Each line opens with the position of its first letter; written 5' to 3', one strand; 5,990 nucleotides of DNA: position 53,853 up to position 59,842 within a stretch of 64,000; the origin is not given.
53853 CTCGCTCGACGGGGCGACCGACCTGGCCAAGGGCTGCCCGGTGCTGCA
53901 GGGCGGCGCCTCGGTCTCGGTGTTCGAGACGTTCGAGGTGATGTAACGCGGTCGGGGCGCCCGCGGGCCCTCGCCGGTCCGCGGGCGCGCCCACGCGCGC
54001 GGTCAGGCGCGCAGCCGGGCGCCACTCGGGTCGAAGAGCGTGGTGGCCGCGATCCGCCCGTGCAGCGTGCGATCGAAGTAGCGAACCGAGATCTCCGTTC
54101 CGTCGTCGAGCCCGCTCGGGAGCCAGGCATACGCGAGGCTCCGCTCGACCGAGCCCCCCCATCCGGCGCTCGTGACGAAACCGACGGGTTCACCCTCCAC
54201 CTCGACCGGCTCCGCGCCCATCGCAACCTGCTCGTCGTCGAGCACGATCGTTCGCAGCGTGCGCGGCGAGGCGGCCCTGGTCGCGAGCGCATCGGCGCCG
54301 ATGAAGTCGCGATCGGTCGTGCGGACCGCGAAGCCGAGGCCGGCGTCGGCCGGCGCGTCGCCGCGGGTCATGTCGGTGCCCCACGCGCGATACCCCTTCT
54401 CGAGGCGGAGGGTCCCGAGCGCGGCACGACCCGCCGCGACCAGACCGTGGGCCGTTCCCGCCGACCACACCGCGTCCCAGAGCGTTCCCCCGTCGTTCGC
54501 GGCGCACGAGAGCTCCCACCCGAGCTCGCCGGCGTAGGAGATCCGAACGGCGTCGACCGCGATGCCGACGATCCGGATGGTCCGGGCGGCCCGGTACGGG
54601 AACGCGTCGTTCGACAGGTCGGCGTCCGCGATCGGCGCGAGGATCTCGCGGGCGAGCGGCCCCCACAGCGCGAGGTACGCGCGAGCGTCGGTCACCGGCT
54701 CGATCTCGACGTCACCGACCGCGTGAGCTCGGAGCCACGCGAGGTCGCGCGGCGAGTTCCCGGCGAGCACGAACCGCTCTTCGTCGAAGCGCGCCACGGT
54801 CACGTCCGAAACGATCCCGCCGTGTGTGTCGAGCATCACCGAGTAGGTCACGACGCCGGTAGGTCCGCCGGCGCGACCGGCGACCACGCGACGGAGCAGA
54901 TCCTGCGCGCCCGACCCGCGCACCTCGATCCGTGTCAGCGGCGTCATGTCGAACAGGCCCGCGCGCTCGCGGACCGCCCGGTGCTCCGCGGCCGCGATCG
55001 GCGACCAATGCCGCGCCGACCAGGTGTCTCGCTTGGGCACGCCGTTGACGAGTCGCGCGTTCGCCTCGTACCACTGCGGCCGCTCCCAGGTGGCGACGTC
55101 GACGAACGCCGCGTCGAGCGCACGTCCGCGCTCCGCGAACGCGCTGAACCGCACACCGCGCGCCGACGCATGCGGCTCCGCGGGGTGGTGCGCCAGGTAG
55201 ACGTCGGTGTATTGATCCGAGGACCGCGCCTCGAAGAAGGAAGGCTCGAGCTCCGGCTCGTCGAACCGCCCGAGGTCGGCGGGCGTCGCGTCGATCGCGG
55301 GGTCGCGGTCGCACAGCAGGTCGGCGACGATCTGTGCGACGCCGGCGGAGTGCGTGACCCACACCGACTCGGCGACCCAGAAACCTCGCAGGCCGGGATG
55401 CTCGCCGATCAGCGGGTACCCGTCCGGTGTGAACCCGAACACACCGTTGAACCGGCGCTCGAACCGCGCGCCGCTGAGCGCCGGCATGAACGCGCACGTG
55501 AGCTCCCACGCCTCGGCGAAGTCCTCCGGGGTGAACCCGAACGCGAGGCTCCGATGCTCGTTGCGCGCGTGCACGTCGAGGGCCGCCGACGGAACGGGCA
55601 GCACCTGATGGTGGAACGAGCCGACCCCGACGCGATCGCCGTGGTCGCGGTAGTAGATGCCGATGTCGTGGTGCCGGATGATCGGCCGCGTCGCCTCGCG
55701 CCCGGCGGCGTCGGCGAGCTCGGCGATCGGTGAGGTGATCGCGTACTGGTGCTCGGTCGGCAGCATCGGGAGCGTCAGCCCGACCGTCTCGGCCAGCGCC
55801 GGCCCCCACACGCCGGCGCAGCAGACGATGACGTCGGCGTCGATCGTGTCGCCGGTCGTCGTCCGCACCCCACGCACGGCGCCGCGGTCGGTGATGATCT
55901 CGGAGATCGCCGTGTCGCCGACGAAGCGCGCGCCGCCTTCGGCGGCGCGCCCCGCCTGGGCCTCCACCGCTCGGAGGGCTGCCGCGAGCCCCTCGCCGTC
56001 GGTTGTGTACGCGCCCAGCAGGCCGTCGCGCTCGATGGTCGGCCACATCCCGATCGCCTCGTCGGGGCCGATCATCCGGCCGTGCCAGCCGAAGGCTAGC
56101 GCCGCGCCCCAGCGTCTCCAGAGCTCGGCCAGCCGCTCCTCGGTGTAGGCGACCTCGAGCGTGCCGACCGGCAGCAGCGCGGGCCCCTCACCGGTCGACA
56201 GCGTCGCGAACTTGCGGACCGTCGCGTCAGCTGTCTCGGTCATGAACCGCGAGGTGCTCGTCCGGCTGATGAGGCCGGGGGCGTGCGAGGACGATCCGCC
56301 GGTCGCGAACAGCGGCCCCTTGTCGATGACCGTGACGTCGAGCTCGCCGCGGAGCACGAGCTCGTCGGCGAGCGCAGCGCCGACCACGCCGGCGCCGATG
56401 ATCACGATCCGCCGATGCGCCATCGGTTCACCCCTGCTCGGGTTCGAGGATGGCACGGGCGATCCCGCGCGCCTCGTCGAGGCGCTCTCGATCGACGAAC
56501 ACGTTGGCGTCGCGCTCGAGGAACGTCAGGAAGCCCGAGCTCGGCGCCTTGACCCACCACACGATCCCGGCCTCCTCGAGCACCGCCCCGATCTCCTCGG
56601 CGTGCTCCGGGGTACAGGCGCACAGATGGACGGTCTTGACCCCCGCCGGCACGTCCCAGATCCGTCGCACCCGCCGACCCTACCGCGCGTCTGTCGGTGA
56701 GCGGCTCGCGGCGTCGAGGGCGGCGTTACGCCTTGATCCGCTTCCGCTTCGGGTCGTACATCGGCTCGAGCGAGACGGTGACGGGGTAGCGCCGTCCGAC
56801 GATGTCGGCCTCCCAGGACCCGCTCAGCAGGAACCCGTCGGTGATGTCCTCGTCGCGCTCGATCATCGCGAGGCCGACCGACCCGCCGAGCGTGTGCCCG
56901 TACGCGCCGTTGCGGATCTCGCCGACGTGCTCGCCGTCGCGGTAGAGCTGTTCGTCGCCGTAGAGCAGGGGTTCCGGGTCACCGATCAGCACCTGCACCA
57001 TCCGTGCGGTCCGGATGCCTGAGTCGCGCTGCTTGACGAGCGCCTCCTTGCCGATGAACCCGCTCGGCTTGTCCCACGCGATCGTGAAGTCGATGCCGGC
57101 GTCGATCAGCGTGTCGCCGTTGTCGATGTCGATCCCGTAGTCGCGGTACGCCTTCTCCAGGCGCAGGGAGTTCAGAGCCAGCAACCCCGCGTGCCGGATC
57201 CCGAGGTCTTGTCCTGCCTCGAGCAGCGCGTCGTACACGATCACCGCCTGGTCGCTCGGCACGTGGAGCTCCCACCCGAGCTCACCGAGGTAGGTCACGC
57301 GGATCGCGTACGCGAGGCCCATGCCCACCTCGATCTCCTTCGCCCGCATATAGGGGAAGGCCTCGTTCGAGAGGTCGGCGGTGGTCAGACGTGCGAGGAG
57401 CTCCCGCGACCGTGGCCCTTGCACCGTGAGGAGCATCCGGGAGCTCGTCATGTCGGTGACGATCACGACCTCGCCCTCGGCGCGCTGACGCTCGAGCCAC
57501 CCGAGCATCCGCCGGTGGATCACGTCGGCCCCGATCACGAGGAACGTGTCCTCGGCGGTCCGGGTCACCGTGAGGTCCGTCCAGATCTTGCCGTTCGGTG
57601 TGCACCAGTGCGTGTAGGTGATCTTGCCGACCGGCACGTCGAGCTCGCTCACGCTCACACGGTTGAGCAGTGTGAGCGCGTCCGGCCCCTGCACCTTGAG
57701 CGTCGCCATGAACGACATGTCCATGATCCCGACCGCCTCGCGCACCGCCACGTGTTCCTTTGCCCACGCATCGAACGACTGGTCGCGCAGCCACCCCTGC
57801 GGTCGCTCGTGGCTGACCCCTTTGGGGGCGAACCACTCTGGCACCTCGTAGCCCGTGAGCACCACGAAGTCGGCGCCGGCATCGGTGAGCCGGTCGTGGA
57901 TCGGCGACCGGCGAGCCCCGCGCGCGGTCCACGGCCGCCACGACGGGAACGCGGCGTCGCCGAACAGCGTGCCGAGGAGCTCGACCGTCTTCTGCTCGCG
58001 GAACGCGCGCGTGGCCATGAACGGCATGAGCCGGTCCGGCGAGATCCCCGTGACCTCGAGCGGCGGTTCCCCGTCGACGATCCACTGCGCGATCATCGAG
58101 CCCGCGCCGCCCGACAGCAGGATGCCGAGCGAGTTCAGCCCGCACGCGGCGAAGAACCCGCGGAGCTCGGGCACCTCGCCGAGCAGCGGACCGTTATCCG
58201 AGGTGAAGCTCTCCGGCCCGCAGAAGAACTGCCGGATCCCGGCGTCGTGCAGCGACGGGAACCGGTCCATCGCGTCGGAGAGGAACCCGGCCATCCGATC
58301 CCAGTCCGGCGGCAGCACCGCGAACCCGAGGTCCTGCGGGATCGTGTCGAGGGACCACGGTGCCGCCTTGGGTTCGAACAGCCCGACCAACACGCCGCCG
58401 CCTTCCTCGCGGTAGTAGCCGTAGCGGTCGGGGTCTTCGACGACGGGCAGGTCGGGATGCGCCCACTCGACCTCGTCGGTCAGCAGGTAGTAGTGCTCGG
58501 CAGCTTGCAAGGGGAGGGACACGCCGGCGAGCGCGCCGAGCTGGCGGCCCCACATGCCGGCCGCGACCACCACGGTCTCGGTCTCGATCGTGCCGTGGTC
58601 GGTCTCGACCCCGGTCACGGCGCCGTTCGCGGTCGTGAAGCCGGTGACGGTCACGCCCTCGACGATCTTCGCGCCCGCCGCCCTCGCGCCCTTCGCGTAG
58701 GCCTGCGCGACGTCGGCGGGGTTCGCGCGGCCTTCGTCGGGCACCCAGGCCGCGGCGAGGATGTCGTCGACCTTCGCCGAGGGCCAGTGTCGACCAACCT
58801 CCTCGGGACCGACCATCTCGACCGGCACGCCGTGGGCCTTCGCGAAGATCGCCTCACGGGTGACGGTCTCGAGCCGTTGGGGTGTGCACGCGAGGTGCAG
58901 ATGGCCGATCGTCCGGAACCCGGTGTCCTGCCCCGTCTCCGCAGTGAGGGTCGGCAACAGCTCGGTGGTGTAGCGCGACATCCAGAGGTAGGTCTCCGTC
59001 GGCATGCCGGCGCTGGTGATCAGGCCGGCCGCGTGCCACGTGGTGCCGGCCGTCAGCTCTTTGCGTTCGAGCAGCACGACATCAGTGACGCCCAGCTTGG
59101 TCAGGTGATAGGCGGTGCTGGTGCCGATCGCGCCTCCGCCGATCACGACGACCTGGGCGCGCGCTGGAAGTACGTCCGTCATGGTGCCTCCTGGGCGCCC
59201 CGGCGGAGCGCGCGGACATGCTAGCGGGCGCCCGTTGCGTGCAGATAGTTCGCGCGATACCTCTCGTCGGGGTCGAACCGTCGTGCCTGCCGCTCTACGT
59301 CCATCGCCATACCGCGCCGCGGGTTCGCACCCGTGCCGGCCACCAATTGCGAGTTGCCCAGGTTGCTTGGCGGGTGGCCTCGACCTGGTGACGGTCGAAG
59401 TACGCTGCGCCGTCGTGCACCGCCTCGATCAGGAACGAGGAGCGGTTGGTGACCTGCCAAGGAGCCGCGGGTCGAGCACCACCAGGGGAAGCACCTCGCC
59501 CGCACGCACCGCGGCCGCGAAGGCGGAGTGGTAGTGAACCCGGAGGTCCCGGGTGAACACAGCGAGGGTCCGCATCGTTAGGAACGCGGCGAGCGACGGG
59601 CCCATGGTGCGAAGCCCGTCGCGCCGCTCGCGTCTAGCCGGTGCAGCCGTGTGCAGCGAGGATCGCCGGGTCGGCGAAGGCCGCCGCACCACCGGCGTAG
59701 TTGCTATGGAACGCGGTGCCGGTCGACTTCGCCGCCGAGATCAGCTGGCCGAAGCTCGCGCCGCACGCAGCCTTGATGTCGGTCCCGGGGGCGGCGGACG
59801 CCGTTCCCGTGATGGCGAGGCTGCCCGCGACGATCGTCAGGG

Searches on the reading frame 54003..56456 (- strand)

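Call 37: search_protein_families(library=pfam, proteins=[window:54003-56456:-], max_evalue=0.00001)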
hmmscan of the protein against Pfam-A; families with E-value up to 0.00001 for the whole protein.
window:54003-56456:- (817 aa): 5 families
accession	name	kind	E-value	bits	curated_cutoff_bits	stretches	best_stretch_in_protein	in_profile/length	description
PF01571.26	GCV_T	-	1.3e-71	241.2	25.6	1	442-710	3-255/255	Aminomethyltransferase folate-binding domain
PF01266.30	DAO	-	2.9e-50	172.2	27.9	1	16-380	1-353/353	FAD dependent oxidoreductase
PF08669.17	GCV_T_C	-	2.2e-14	53.6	25.9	1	732-809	1-80/80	Glycine cleavage T-protein C-terminal barrel domain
PF16350.10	FAO_M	-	3.4e-10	40.4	27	1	386-438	4-56/56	FAD dependent oxidoreductase central domain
PF07992.20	Pyr_redox_2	-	8.3e-06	25.9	26.1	0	15-50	143-177/291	Pyridine nucleotide-disulphide oxidoreductase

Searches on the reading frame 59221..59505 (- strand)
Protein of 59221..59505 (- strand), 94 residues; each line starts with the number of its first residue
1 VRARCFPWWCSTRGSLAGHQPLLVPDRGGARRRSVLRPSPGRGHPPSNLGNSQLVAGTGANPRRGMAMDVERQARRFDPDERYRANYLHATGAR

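Call 3: search_protein_families(library=pfam, proteins=[window:59221-59505:-], max_evalue=0.01)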
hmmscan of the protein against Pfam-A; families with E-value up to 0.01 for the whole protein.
window:59221-59505:- (94 aa): 1 family
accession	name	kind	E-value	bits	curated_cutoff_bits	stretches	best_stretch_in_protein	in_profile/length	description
PF03441.19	FAD_binding_7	-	0.0029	17.5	27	1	45-88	106-150/203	FAD binding domain of DNA photolyase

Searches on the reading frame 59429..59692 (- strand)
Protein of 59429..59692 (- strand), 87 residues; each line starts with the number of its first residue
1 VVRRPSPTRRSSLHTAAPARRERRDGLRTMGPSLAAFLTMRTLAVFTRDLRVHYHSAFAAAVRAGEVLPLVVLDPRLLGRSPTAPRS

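Call 3: search_protein_families(library=pfam, proteins=[window:59429-59692:-], max_evalue=0.01)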
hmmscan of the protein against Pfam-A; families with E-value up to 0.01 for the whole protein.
window:59429-59692:- (87 aa): 1 family
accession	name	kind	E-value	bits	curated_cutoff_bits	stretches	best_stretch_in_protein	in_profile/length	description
PF00875.24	DNA_photolyase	-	2.8e-05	24.6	26.6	1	46-76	5-36/164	DNA photolyase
